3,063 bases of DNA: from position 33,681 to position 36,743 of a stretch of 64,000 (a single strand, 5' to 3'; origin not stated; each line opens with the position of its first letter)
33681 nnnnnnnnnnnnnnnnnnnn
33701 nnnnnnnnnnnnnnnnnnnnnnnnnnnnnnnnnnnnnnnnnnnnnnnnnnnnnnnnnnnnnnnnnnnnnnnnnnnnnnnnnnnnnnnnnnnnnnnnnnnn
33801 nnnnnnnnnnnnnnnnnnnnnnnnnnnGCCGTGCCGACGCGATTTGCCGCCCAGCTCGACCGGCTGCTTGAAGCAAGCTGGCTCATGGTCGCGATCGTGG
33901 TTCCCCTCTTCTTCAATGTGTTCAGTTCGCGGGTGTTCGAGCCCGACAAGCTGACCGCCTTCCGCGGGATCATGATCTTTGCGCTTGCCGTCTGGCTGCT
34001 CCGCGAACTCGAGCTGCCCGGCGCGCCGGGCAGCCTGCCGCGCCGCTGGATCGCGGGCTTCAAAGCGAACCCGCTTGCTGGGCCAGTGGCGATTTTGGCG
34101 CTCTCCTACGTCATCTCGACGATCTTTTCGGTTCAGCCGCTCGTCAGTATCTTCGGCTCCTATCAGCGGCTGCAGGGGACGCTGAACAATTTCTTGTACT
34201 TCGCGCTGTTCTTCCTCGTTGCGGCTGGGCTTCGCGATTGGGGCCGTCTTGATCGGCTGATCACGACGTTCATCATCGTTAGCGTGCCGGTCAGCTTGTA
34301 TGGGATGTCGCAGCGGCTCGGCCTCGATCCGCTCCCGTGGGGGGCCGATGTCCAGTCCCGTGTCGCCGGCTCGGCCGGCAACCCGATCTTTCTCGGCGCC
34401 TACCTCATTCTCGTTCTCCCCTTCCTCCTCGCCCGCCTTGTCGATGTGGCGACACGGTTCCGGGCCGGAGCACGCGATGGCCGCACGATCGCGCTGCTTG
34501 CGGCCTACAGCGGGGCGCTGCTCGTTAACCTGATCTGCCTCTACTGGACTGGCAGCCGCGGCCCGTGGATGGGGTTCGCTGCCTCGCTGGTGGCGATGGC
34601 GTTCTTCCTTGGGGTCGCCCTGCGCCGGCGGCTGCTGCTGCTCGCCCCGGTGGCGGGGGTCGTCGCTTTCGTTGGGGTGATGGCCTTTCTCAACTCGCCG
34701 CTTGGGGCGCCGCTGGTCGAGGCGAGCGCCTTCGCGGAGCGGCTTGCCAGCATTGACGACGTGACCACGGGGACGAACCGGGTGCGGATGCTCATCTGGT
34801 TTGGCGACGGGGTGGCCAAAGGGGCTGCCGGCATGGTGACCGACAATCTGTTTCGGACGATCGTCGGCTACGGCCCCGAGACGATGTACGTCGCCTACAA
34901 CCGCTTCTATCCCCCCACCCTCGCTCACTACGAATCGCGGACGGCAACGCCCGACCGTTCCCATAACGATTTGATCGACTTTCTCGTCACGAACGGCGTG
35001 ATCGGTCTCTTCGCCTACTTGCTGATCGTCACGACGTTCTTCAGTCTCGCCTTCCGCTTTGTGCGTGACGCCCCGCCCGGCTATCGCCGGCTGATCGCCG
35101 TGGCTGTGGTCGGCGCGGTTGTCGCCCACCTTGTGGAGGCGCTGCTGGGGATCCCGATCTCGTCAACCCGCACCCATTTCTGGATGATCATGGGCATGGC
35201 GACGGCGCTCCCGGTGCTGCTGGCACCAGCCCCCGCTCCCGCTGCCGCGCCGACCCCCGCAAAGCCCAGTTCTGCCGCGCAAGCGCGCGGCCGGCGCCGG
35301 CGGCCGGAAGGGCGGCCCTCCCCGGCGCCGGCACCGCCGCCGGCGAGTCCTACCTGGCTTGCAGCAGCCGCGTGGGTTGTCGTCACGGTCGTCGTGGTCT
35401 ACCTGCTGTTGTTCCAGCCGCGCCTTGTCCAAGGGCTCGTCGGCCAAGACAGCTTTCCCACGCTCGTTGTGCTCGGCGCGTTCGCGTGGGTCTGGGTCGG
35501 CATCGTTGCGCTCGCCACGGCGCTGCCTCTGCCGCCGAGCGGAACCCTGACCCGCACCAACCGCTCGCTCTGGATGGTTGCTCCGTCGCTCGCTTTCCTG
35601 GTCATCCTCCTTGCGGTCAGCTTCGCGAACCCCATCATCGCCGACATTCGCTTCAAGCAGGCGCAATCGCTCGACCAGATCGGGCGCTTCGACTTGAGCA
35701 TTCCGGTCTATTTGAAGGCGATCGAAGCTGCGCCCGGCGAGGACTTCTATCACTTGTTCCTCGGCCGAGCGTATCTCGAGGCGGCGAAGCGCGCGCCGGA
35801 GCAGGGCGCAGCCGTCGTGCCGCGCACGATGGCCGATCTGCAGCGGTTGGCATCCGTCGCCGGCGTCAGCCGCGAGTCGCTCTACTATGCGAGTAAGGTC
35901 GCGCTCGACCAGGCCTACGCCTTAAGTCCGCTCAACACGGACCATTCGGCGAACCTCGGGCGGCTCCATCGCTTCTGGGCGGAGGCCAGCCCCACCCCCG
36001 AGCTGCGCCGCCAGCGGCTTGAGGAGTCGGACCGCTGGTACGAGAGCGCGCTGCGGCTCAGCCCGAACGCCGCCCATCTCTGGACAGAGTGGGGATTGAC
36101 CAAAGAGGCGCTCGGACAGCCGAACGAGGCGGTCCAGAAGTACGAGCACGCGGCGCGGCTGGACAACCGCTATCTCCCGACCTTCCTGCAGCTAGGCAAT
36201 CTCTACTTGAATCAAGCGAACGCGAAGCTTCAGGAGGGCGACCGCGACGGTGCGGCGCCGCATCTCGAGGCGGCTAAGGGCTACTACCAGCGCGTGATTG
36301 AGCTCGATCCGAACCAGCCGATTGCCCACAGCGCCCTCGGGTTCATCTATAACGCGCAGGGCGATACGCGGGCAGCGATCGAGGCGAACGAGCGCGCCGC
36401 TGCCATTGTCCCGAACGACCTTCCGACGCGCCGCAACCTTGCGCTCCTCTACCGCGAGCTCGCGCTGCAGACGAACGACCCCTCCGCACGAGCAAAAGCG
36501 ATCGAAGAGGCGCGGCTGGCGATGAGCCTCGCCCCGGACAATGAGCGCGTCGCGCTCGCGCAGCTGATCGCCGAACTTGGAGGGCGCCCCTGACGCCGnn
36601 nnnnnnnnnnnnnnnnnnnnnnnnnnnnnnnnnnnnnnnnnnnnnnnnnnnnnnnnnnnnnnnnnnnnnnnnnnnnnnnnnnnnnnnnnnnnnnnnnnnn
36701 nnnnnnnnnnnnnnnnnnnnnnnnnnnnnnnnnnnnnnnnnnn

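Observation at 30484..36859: Five-gene glycan operon ending in a Wzy_C-TPR fusion and an SxxC glutaredoxin-fold protein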

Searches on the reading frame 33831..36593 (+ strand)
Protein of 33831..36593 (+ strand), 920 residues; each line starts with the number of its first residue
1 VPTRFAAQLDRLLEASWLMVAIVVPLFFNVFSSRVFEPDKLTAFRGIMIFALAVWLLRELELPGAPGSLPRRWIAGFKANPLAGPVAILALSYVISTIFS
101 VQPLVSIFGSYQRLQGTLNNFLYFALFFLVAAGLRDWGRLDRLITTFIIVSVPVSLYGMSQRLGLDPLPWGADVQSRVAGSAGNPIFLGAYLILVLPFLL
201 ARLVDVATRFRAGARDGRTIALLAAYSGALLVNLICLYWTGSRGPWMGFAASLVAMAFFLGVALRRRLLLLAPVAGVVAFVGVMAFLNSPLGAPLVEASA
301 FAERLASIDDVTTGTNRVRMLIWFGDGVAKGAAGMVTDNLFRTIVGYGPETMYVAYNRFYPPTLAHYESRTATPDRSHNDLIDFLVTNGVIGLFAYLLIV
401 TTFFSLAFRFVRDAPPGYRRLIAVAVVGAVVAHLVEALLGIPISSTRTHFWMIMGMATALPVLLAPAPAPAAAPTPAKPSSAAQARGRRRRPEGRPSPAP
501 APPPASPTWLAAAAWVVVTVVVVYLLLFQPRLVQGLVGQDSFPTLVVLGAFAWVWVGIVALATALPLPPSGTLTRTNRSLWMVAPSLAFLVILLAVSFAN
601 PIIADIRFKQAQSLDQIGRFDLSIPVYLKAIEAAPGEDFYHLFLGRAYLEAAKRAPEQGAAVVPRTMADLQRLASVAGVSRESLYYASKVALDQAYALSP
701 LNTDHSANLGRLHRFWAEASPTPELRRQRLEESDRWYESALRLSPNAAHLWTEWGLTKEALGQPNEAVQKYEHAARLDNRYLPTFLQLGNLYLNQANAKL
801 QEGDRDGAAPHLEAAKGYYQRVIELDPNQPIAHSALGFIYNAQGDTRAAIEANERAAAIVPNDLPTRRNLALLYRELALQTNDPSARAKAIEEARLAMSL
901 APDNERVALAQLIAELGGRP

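Call 8: search_protein_families(library=pfam, proteins=[window:33831-36593:+], max_evalue=0.01)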
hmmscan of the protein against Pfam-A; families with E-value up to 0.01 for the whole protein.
window:33831-36593:+ (920 aa): 12 families
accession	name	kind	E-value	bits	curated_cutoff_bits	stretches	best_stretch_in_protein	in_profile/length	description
PF13414.12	TPR_11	-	1e-14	54.3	26.8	1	819-844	17-42/42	TPR repeat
PF13181.12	TPR_8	-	2.8e-11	43.1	25.7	0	604-635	1-32/34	Tetratricopeptide repeat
PF04932.20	Wzy_C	-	7.2e-11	42.5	31.7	1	229-397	2-149/149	O-Antigen ligase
PF00515.34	TPR_1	-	8e-11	41.7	27.8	0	831-863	2-34/34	Tetratricopeptide repeat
PF13431.12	TPR_17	-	8.8e-11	41.6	24.4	1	818-851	1-34/34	Tetratricopeptide repeat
PF07719.23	TPR_2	-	1.7e-10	40.6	27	0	749-779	2-32/34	Tetratricopeptide repeat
PF13424.12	TPR_12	-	9.4e-09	35.8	30.1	1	789-859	3-74/77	Tetratricopeptide repeat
PF13371.12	TPR_9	-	2.7e-07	30.9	35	1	726-778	7-59/73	Tetratricopeptide repeat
PF13428.12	TPR_14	-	9.6e-07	29.3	23.5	0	834-872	5-43/44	Tetratricopeptide repeat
PF13432.12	TPR_16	-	9.7e-07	29.6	32.7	1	793-863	1-64/65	Tetratricopeptide repeat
PF23914.1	TPR_CcmH_CycH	-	2.2e-05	24.8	42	2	741-864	43-155/158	Cytochrome c-type biogenesis protein H TPR domain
PF14559.12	TPR_19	-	0.00023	21.9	25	1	800-866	2-60/68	Tetratricopeptide repeat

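Call 9: search_protein_families(library=ncbifam, proteins=[window:33831-36593:+], max_evalue=0.01)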
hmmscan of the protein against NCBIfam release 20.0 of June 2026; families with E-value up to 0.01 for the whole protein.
window:33831-36593:+ (920 aa): 14 families
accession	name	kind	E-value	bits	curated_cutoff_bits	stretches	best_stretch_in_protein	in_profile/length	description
TIGR00947.1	2A73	equivalog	8.4e-16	58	366.4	1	111-436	90-400/425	IctB family putative bicarbonate transporter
NF040959.1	MamA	equivalog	1.8e-10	40.6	200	1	818-875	127-184/204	magnetosome protein MamA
TIGR02917.1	PEP_TPR_lipo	equivalog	1.2e-08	33.4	312.2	1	725-907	374-535/899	XrtA/PEP-CTERM system TPR-repeat protein PrsT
NF002725.1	PRK02603.1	equivalog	1.8e-06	28.1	143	1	736-830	57-154/173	photosystem I assembly protein Ycf3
NF033762.1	social_mot_Tgl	equivalog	1.3e-05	24.7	225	1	727-851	79-191/252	social motility TPR repeat lipoprotein Tgl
TIGR02521.1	type_IV_pilW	equivalog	1.8e-05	24.4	154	1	799-863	34-98/234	type IV pilus biogenesis/stability protein PilW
NF033920.0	C39_PA2778_fam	equivalog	2e-05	24.1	150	0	811-891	171-251/255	PA2778 family cysteine peptidase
NF008757.0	PRK11788.1-5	equivalog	6.2e-05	22.3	363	0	812-906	123-215/388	lipopolysaccharide assembly protein LapB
TIGR02552.1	LcrH_SycD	equivalog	0.00041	20.1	104.8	0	743-793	47-97/136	SycD/LcrH family type III secretion system chaperone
NF047507.1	TPR_BatC_Lepto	exception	0.00063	19.3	175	1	790-888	59-154/214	TPR repeat-containing protein BatC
NF008520.0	PRK11447.1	equivalog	0.001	16.9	858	1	738-876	293-431/1157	cellulose synthase complex outer membrane protein BcsC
TIGR04510.1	mod_pep_cyc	subfamily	0.0028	16.2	400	0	811-904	413-500/814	putative peptide modification system cyclase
NF033758.1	gliding_GltE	equivalog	0.0041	16.1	225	0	813-903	103-186/411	adventurous gliding motility TPR repeat lipoprotein GltE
NF008756.0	PRK11788.1-4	equivalog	0.0056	15.8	474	0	813-909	124-218/389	lipopolysaccharide assembly protein LapB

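Call 14: find_homologous_proteins(query=window:33831-36593:+, max_evalue=0.00001)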
Query window:33831-36593:+ (920 aa): 2777 proteins with E <= 0.00001 among 8000 candidates; the best 120 are listed.
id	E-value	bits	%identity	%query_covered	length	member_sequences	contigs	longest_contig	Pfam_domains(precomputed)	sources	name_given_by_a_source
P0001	0.0e+0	2028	100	100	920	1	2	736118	PF13431.13,PF13414.13,PF13371.13,PF00515.35,PF13424.13,PF13432.13,PF13428.13,PF13181.13,PF07719.24,PF04932.21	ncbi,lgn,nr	ncbi:MAG: O-antigen ligase family protein [Chloroflexota bacterium]|nr:O-antigen ligase family prote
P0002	0.0e+0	1715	85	98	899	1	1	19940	PF13431.13,PF13414.13,PF13371.13,PF00515.35,PF13424.13,PF13432.13,PF13428.13,PF13181.13,PF07719.24,PF04932.21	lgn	-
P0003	0.0e+0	1659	81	100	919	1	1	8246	PF13431.13,PF13414.13,PF13371.13,PF00515.35,PF13424.13,PF13181.13,PF07719.24,PF04932.21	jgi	jgi:tetratricopeptide (TPR) repeat protein/O-antigen ligase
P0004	0.0e+0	1656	81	100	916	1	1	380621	PF13431.13,PF13414.13,PF13371.13,PF00515.35,PF13424.13,PF13181.13,PF07719.24,PF04932.21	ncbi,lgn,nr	ncbi:MAG: hypothetical protein KatS3mg060_2985 [Dehalococcoidia bacterium]|nr:MAG: hypothetical prot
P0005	0.0e+0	1388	69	100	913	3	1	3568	PF13431.13,PF13414.13,PF04932.21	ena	-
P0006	0.0e+0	1196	84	69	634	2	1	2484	PF14559.13,PF13431.13,PF13414.13,PF13371.13,PF00515.35,PF13424.13,PF13432.13,PF13428.13,PF13181.13,PF07719.24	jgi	jgi:tetratricopeptide (TPR) repeat protein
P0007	0.0e+0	1194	59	100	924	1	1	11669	PF13431.13,PF13414.13,PF13371.13,PF00515.35,PF13424.13,PF13432.13,PF13181.13,PF07719.24,PF04932.21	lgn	-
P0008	0.0e+0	1035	52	100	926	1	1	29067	PF14559.13,PF13431.13,PF13414.13,PF13371.13,PF00515.35,PF13424.13,PF13181.13,PF07719.24,PF04932.21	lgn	-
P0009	6.0e-298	1009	53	98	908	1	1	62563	PF14559.13,PF13431.13,PF13414.13,PF13371.13,PF00515.35,PF13424.13,PF07719.24,PF04932.21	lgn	-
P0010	8.9e-265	899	54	86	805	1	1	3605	PF13431.13,PF13414.13,PF13424.13,PF07719.24,PF04932.21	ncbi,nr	ncbi:MAG: O-antigen ligase family protein, partial [Dehalococcoidia bacterium]|nr:O-antigen ligase f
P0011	2.7e-205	702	41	100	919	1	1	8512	PF25063.1,PF13431.13,PF13414.13,PF13176.13,PF13428.13,PF13374.13,PF14559.13,PF13371.13,PF00515.35,PF13424.13,PF21033.5,PF13432.13,PF13181.13,PF07719.24,PF04932.21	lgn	-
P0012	8.7e-205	701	42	100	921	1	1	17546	PF13431.13,PF13414.13,PF13176.13,PF13428.13,PF14559.13,PF13371.13,PF00515.35,PF13424.13,PF21033.5,PF13432.13,PF13181.13,PF07719.24,PF04932.21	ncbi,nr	ncbi:MAG: tetratricopeptide repeat protein [Chloroflexi bacterium]|nr:tetratricopeptide repeat prote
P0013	6.5e-199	681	41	100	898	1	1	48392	PF13431.13,PF13414.13,PF13428.13,PF14559.13,PF13371.13,PF00515.35,PF13424.13,PF21033.5,PF13432.13,PF13181.13,PF07719.24,PF04932.21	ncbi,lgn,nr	ncbi:MAG: O-antigen ligase family protein [Chloroflexi bacterium]|nr:O-antigen ligase family protein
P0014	6.6e-199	681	42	100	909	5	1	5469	PF14559.13,PF13431.13,PF13414.13,PF00515.35,PF13424.13,PF21033.5,PF13432.13,PF13428.13,PF13181.13,PF07719.24,PF04932.21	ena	-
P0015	1.3e-198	680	41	100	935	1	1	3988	PF13431.13,PF13414.13,PF13176.13,PF13428.13,PF13374.13,PF14559.13,PF13371.13,PF00515.35,PF13424.13,PF28559.1,PF21033.5,PF13432.13,PF13181.13,PF07719.24,PF04932.21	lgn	-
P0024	2.8e-189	649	40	100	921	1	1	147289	PF13431.13,PF13414.13,PF00515.35,PF13424.13,PF13176.13,PF21033.5,PF13428.13,PF13181.13,PF07719.24,PF04932.21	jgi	jgi:tetratricopeptide (TPR) repeat protein/O-antigen ligase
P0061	1.3e-164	568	43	47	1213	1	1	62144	PF13431.13,PF23914.2,PF13414.13,PF13176.13,PF13428.13,PF13374.13,PF07721.21,PF14559.13,PF13371.13,PF00515.35,PF13424.13,PF13432.13,PF13181.13,PF07719.24,PF04932.21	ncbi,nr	ncbi:MAG: tetratricopeptide repeat protein [Anaerolineae bacterium]|nr:tetratricopeptide repeat prot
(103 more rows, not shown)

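Call 16: find_encoding_contigs(protein=P0004, flank=10000, max_places=2)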
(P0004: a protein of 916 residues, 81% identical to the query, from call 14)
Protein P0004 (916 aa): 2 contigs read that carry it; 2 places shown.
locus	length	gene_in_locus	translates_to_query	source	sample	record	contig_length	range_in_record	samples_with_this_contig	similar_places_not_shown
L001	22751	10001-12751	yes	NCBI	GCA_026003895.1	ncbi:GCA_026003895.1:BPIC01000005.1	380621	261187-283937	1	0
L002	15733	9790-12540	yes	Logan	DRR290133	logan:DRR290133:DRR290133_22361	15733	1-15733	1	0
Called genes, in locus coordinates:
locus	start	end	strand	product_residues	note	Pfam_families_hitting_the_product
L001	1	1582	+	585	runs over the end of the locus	PF00069:Pkinase, PF01636:APH (weak), PF07714:PK_Tyr_Ser-Thr, PF17667:Pkinase_fungal (weak), PF03793:PASTA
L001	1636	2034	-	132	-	-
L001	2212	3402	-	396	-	PF01551:Peptidase_M23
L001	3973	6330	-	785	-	PF17936:Big_6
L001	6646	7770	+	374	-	PF13439:Glyco_transf_4, PF13579:Glyco_trans_4_4, PF20706:GT4-conflict, PF00534:Glycos_transf_1, PF13692:Glyco_trans_1_4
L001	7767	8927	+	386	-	PF13439:Glyco_transf_4, PF13477:Glyco_trans_4_2, PF13579:Glyco_trans_4_4, PF20706:GT4-conflict (weak), PF00534:Glycos_transf_1, PF13692:Glyco_trans_1_4, PF13524:Glyco_trans_1_2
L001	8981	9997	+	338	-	PF01073:3Beta_HSD, PF01370:Epimerase, PF02719:Polysacc_synt_2, PF04321:RmlD_sub_bind, PF07993:NAD_binding_4, PF13460:NAD_binding_10, PF16363:GDP_Man_Dehyd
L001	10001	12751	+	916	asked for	PF04932:Wzy_C, PF13424:TPR_12 (faint), PF00515:TPR_1 (faint), PF07719:TPR_2 (faint), PF13181:TPR_8 (faint), PF13431:TPR_17 (faint), PF13371:TPR_9 (faint), PF13414:TPR_11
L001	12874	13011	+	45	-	-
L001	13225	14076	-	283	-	PF02195:ParB_N, PF17762:HTH_ParB (weak)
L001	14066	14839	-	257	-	PF00142:Fer4_NifH (faint), PF01656:CbiA, PF02374:ArsA_ATPase (weak), PF06564:CBP_BcsQ, PF09140:MipZ (weak), PF10609:ParA (weak), PF13614:AAA_31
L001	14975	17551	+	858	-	PF17900:Peptidase_M1_N, PF01433:Peptidase_M1, PF11838:ERAP1_C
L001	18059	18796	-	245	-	PF00089:Trypsin (weak), PF13365:Trypsin_2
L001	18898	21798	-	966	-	PF00005:ABC_tran (faint), PF02463:SMC_N (faint), PF03193:RsgA_GTPase (faint), PF13191:AAA_16 (faint), PF13304:AAA_21 (faint), PF13476:AAA_23 (faint), PF17760:UvrA_inter, PF17755:UvrA_DNA-bind, +5 more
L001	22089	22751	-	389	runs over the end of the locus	PF02771:Acyl-CoA_dh_N, PF00441:Acyl-CoA_dh_1, PF08028:Acyl-CoA_dh_2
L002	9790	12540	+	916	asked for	PF04932:Wzy_C, PF13424:TPR_12 (faint), PF00515:TPR_1 (faint), PF07719:TPR_2 (faint), PF13181:TPR_8 (faint), PF13431:TPR_17 (faint), PF13371:TPR_9 (faint), PF13414:TPR_11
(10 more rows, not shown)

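Call 17: find_encoding_contigs(protein=P0009, flank=10000, max_places=2)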
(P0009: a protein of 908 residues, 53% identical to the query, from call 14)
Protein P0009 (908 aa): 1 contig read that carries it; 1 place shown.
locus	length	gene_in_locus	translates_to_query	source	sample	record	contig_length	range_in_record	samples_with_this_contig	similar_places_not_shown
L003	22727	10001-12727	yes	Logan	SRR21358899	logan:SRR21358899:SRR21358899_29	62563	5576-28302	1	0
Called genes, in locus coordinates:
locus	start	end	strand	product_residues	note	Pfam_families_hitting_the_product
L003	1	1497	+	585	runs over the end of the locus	PF00069:Pkinase, PF07714:PK_Tyr_Ser-Thr, PF03793:PASTA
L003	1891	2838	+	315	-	PF01180:DHO_dh, PF01207:Dus (faint), PF01070:FMN_dh (faint), PF03060:NMO, PF00977:His_biosynth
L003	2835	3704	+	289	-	PF09339:HTH_IclR, PF01614:IclR_C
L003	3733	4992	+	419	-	PF01546:Peptidase_M20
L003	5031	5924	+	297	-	PF10418:DHODB_Fe-S_bind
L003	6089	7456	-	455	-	PF04041:Glyco_hydro_130 (faint)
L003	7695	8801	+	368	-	PF13439:Glyco_transf_4, PF13579:Glyco_trans_4_4, PF20706:GT4-conflict, PF00534:Glycos_transf_1, PF13692:Glyco_trans_1_4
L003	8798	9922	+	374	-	PF13439:Glyco_transf_4, PF13477:Glyco_trans_4_2 (weak), PF13579:Glyco_trans_4_4, PF20706:GT4-conflict (weak), PF00534:Glycos_transf_1, PF13692:Glyco_trans_1_4, PF13524:Glyco_trans_1_2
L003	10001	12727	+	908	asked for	PF04932:Wzy_C, PF00515:TPR_1 (faint), PF07719:TPR_2 (faint), PF13371:TPR_9 (faint), PF14559:TPR_19 (weak), PF13414:TPR_11 (weak), PF13424:TPR_12 (weak), PF13431:TPR_17 (weak)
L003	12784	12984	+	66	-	PF00462:Glutaredoxin (faint)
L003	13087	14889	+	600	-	PF00664:ABC_membrane, PF00005:ABC_tran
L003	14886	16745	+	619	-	PF00664:ABC_membrane, PF00005:ABC_tran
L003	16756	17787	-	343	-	PF00296:Bac_luciferase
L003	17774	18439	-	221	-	-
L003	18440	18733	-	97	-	PF03992:ABM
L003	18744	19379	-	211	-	-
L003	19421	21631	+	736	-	PF09586:YfhO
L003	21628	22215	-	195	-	-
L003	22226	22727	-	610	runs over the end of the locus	PF00009:GTP_EFTU, PF03144:GTP_EFTU_D2, PF00679:EFG_C, PF06421:LepA_C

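Call 18: find_encoding_contigs(protein=P0013, flank=10000, max_places=1)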
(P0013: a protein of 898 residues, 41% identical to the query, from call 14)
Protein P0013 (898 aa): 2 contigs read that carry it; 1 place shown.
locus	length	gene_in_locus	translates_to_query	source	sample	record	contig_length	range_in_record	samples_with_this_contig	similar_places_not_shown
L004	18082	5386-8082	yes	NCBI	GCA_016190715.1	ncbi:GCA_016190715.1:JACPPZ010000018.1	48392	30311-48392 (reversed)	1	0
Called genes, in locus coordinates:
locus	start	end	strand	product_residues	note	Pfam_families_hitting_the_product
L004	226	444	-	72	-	PF07927:HicA_toxin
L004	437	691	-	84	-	PF21748:UPF0150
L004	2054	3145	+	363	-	PF13439:Glyco_transf_4, PF00534:Glycos_transf_1, PF20706:GT4-conflict, PF13692:Glyco_trans_1_4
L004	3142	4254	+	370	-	PF13439:Glyco_transf_4, PF13477:Glyco_trans_4_2, PF13579:Glyco_trans_4_4, PF20706:GT4-conflict (weak), PF00534:Glycos_transf_1, PF13692:Glyco_trans_1_4, PF13524:Glyco_trans_1_2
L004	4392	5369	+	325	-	PF01073:3Beta_HSD, PF01370:Epimerase, PF02719:Polysacc_synt_2, PF04321:RmlD_sub_bind, PF05368:NmrA (weak), PF07993:NAD_binding_4, PF13460:NAD_binding_10 (weak), PF16363:GDP_Man_Dehyd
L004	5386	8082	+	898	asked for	PF04932:Wzy_C, PF00515:TPR_1 (faint), PF07719:TPR_2 (faint), PF13181:TPR_8 (faint), PF13371:TPR_9 (faint), PF13414:TPR_11 (faint), PF13428:TPR_14 (faint), PF13424:TPR_12 (weak), +4 more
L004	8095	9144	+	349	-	PF00953:Glycos_transf_4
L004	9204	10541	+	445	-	PF03721:UDPG_MGDP_dh_N, PF03446:NAD_binding_2, PF00984:UDPG_MGDP_dh, PF03720:UDPG_MGDP_dh_C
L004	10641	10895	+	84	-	PF05154:TM2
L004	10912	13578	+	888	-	PF00133:tRNA-synt_1, PF09334:tRNA-synt_1g, PF13603:tRNA-synt_1_2 (weak), PF09334:tRNA-synt_1g, PF08264:Anticodon_1, PF10458:Val_tRNA-synt_C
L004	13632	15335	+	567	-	PF05157:MshEN, PF00437:T2SSE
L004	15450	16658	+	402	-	PF28597:T2SSF_N, PF00482:T2SSF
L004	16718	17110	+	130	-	-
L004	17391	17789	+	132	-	PF07963:N_methyl (weak)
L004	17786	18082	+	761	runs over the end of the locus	-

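Call 19: find_encoding_contigs(protein=P0024, flank=10000, max_places=1)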
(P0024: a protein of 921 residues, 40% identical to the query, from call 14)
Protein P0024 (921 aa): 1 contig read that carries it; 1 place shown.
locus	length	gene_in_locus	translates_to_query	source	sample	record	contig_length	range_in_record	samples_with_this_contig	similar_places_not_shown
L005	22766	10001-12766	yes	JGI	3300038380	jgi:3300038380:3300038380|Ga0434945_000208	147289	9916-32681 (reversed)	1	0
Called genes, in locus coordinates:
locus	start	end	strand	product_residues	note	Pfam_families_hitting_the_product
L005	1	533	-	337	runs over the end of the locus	PF06723:MreB_Mbl, PF00022:Actin (faint), PF00012:HSP70, PF14450:FtsA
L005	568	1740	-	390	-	PF00275:EPSP_synthase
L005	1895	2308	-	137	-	PF02823:ATP-synt_DE_N, PF00401:ATP-synt_DE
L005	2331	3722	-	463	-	PF02874:ATP-synt_ab_N, PF00006:ATP-synt_ab, PF22919:ATP-synt_VA_C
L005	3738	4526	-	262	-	PF00231:ATP-synt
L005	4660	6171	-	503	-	PF02874:ATP-synt_ab_N, PF00006:ATP-synt_ab, PF00306:ATP-synt_ab_C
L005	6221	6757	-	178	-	PF00213:OSCP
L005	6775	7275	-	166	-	PF00430:ATP-synt_B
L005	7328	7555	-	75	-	PF00137:ATP-synt_C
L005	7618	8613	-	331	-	PF00119:ATP-synt_A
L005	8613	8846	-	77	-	PF09527:ATPase_gene1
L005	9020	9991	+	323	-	PF01073:3Beta_HSD, PF01370:Epimerase, PF02719:Polysacc_synt_2, PF04321:RmlD_sub_bind, PF05368:NmrA (weak), PF13460:NAD_binding_10, PF16363:GDP_Man_Dehyd, PF07993:NAD_binding_4 (weak)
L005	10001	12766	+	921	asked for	PF04932:Wzy_C, PF13428:TPR_14 (faint), PF00515:TPR_1 (faint), PF07719:TPR_2 (faint), PF13181:TPR_8 (faint), PF13414:TPR_11 (faint), PF21033:RMD1-3 (faint), PF13424:TPR_12 (weak), +2 more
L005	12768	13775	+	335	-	PF00953:Glycos_transf_4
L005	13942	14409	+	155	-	PF01209:Ubie_methyltran, PF08241:Methyltransf_11, PF08242:Methyltransf_12, PF13489:Methyltransf_23, PF13649:Methyltransf_25, PF13847:Methyltransf_31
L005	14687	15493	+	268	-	PF05834:Lycopene_cycl (faint), PF01494:FAD_binding_3 (weak)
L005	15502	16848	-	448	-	PF07691:PA14, PF10528:GLEYA (faint), PF07691:PA14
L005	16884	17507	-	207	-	PF01381:HTH_3, PF12844:HTH_19 (weak), PF13443:HTH_26 (weak), PF13560:HTH_31, PF00717:Peptidase_S24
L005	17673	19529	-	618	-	PF02730:AFOR_N, PF01314:AFOR_C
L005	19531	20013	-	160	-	-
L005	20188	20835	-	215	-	PF00596:Aldolase_II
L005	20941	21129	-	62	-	PF12797:Fer4_2 (faint), PF00037:Fer4 (weak), PF12837:Fer4_6 (faint), PF13237:Fer4_10 (weak), PF14697:Fer4_21 (weak), PF12838:Fer4_7 (weak), PF13187:Fer4_9 (faint)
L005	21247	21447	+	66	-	PF09723:Zn_ribbon_8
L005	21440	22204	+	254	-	PF00702:Hydrolase, PF09419:PGP_phosphatase (faint), PF13419:HAD_2, PF13242:Hydrolase_like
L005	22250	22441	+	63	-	-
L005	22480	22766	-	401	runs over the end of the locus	PF02515:CoA_transf_3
